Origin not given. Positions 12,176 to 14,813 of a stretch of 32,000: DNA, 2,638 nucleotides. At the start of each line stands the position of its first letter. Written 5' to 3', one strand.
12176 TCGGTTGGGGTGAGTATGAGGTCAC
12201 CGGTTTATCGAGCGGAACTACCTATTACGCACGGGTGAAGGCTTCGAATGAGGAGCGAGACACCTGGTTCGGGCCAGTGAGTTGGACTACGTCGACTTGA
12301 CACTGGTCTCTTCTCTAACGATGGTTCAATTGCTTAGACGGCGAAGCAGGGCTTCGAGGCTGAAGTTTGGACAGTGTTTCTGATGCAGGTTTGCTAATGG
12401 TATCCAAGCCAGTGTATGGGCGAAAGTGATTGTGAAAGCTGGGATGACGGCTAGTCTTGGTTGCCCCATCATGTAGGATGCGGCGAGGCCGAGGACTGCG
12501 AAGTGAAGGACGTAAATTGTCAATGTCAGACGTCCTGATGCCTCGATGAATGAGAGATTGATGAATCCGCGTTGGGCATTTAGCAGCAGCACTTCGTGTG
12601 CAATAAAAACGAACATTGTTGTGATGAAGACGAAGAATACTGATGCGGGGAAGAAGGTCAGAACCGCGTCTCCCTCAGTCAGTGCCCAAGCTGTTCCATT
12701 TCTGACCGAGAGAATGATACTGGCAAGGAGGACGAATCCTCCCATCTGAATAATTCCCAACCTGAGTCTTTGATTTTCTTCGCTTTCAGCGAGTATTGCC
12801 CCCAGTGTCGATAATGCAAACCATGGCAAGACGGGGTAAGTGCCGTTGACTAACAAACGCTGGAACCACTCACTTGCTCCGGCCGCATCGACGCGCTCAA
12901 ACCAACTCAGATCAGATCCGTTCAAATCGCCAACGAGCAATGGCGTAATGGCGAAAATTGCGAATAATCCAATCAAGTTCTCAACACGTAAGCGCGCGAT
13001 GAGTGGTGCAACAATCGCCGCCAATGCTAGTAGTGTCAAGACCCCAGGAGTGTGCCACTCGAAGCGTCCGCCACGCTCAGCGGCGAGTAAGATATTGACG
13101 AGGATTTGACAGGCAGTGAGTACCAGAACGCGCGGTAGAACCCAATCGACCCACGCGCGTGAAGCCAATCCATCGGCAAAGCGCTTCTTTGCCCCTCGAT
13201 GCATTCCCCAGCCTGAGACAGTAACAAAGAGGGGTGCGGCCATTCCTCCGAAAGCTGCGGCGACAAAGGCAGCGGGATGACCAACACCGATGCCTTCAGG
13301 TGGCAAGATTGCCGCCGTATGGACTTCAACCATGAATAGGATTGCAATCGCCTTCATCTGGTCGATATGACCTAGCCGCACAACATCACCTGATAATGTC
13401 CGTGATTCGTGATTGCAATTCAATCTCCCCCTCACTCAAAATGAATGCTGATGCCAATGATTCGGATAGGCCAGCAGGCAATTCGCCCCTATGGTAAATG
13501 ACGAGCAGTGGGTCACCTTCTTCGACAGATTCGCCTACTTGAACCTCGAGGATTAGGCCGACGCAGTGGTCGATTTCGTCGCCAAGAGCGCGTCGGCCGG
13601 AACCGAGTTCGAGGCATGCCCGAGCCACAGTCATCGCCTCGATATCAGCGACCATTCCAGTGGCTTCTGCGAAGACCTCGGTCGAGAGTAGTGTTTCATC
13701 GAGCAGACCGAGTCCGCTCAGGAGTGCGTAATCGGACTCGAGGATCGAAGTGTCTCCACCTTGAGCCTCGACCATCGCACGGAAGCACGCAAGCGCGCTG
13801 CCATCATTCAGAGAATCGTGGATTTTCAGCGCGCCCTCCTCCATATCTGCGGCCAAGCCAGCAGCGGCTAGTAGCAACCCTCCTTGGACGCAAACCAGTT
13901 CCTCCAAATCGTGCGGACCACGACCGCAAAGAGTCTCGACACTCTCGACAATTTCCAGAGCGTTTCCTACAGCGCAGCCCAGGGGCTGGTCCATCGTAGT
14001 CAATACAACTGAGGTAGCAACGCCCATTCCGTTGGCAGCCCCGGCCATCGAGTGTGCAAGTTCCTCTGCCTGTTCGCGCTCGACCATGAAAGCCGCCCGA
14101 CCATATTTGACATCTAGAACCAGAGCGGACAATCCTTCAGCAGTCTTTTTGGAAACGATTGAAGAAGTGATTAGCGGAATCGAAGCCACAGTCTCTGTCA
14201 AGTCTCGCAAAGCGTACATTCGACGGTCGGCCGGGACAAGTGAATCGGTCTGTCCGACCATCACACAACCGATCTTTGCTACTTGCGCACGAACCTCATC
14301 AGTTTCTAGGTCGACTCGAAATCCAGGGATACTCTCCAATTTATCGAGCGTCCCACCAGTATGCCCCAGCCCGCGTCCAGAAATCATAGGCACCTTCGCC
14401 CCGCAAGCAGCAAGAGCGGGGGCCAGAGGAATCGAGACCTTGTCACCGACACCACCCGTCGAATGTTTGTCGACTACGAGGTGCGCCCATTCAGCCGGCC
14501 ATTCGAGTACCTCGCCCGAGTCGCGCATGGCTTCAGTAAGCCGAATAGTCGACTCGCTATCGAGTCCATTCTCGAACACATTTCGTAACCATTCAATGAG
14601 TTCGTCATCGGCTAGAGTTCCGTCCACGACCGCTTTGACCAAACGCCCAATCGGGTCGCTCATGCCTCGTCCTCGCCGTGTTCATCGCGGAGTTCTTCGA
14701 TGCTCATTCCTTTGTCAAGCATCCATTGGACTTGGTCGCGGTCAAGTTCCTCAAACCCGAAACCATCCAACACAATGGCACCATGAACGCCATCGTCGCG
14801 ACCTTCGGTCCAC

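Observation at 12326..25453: Six-gene co-directional cluster as a candidate surface system for harvesting extracellular nucleic acid and/or phospholipid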

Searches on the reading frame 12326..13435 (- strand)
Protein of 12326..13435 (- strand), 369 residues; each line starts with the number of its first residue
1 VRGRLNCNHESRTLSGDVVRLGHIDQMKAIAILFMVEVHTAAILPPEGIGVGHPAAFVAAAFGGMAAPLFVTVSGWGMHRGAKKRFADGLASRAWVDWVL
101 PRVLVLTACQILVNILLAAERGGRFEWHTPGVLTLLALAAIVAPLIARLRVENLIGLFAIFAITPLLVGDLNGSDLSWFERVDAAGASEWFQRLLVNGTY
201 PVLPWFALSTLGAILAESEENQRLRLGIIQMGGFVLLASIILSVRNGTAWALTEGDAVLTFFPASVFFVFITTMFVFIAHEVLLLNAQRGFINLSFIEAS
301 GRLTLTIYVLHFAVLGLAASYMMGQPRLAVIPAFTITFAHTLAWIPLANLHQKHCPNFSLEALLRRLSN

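Call 3: search_protein_families(library=pfam, proteins=[window:12326-13435:-], max_evalue=0.01)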
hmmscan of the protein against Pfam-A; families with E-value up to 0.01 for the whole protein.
window:12326-13435:- (369 aa): 3 families
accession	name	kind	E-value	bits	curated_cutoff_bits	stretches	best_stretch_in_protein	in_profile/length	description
PF01757.29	Acyl_transf_3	-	7.2e-16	58.6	31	1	24-339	4-319/326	Acyltransferase domain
PF07786.18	HGSNAT_cat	-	8.3e-14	52.1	22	1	20-222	1-187/222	Heparan-alpha-glucosaminide N-acetyltransferase, catalytic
PF04235.18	DUF418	-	0.0087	16.5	23.6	1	216-367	8-159/163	Protein of unknown function (DUF418)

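Call 16: search_protein_families(library=ncbifam, proteins=[window:12326-13381:-], max_evalue=0.01)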
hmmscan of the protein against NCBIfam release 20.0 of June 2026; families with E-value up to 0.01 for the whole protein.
window:12326-13381:- (351 aa): 0 families

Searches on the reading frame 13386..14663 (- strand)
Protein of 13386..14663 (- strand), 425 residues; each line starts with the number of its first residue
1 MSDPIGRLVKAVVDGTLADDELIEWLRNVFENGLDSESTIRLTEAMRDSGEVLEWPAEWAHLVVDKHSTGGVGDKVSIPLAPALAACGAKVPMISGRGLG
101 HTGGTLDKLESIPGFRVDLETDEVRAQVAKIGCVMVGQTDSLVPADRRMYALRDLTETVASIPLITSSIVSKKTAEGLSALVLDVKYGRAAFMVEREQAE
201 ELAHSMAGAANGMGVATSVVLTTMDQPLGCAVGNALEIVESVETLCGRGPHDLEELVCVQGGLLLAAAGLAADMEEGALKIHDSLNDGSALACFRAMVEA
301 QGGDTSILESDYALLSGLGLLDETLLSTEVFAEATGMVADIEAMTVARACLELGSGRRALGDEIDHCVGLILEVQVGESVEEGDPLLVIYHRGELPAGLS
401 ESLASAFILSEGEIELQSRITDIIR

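Call 3: search_protein_families(library=pfam, proteins=[window:13386-14663:-], max_evalue=0.01)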
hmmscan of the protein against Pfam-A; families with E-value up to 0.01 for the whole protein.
window:13386-14663:- (425 aa): 2 families
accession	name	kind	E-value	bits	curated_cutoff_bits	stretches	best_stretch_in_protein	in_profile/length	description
PF00591.27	Glycos_transf_3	-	3.9e-46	158.2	27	1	63-291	4-253/253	Glycosyl transferase family, a/b domain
PF07831.19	PYNP_C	-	4.3e-15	55.6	27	1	338-394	2-58/75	Pyrimidine nucleoside phosphorylase C-terminal domain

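Call 16: search_protein_families(library=ncbifam, proteins=[window:13386-14663:-], max_evalue=0.01)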
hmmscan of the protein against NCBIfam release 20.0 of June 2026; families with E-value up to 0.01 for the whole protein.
window:13386-14663:- (425 aa): 9 families
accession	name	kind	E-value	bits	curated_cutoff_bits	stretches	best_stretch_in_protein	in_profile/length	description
NF004490.0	PRK05820.1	equivalog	1.8e-139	465.2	269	1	4-424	22-437/439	thymidine phosphorylase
TIGR02644.1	Y_phosphoryl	subfamily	1.1e-134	449.3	409.05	1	4-393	18-399/417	pyrimidine-nucleoside phosphorylase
TIGR02643.1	T_phosphoryl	equivalog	1.5e-115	386.6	570.7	1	5-395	21-407/437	thymidine phosphorylase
NF004747.0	PRK06078.1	equivalog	3.7e-110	368.5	559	1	5-422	21-430/434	pyrimidine-nucleoside phosphorylase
TIGR03327.1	AMP_phos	equivalog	1.3e-58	198.8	535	1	3-392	103-472/500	AMP phosphorylase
NF003338.0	PRK04350.1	subfamily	5.7e-58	196.5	434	1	5-394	110-476/502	thymidine phosphorylase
TIGR02645.1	ARCH_P_rylase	hypoth_equivalog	2.9e-55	187.6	434.6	1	4-395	103-474/493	putative thymidine phosphorylase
NF011201.0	PRK14607.1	equivalog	2.6e-06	26.4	670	0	9-136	217-343/534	bifunctional anthranilate synthase component II/anthranilate phosphoribosyltransferase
TIGR01245.1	trpD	equivalog_domain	3.2e-06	26.7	199.05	0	7-133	17-143/330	anthranilate phosphoribosyltransferase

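Call 83: find_homologous_proteins(query=window:13386-14663:-)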
Query window:13386-14663:- (425 aa): 8000 proteins with E <= 0.001 among 8000 candidates; the best 120 are listed.
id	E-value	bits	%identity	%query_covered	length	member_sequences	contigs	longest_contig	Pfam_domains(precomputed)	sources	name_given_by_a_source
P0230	2.6e-267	904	100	100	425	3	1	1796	PF07831.20,PF00591.28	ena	-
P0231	2.2e-266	901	100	100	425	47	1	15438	PF07831.20,PF00591.28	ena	-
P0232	1.6e-263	892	99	100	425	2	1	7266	PF07831.20,PF00591.28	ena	-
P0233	2.6e-251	852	95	100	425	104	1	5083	PF07831.20,PF00591.28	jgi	jgi:pyrimidine-nucleoside phosphorylase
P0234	1.0e-221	754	82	100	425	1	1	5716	PF07831.20,PF00591.28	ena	-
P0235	1.0e-219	748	83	100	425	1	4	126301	PF07831.20,PF00591.28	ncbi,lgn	-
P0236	5.6e-218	742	81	100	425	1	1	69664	PF07831.20,PF00591.28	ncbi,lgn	-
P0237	3.4e-216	736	82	100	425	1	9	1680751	PF07831.20,PF00591.28,PF02885.23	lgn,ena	-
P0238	4.1e-216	736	81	100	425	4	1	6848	PF07831.20,PF00591.28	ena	-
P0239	1.7e-213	727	81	100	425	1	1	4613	PF07831.20,PF00591.28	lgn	-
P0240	1.3e-211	721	81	100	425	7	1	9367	PF07831.20,PF00591.28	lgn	-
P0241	3.0e-198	677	74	100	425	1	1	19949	PF07831.20,PF00591.28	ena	-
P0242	6.1e-198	676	73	100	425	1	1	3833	PF07831.20,PF00591.28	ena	-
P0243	2.5e-197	674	74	100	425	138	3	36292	PF07831.20,PF00591.28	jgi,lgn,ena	jgi:pyrimidine-nucleoside phosphorylase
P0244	5.7e-197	673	74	100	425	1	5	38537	PF07831.20,PF00591.28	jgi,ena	-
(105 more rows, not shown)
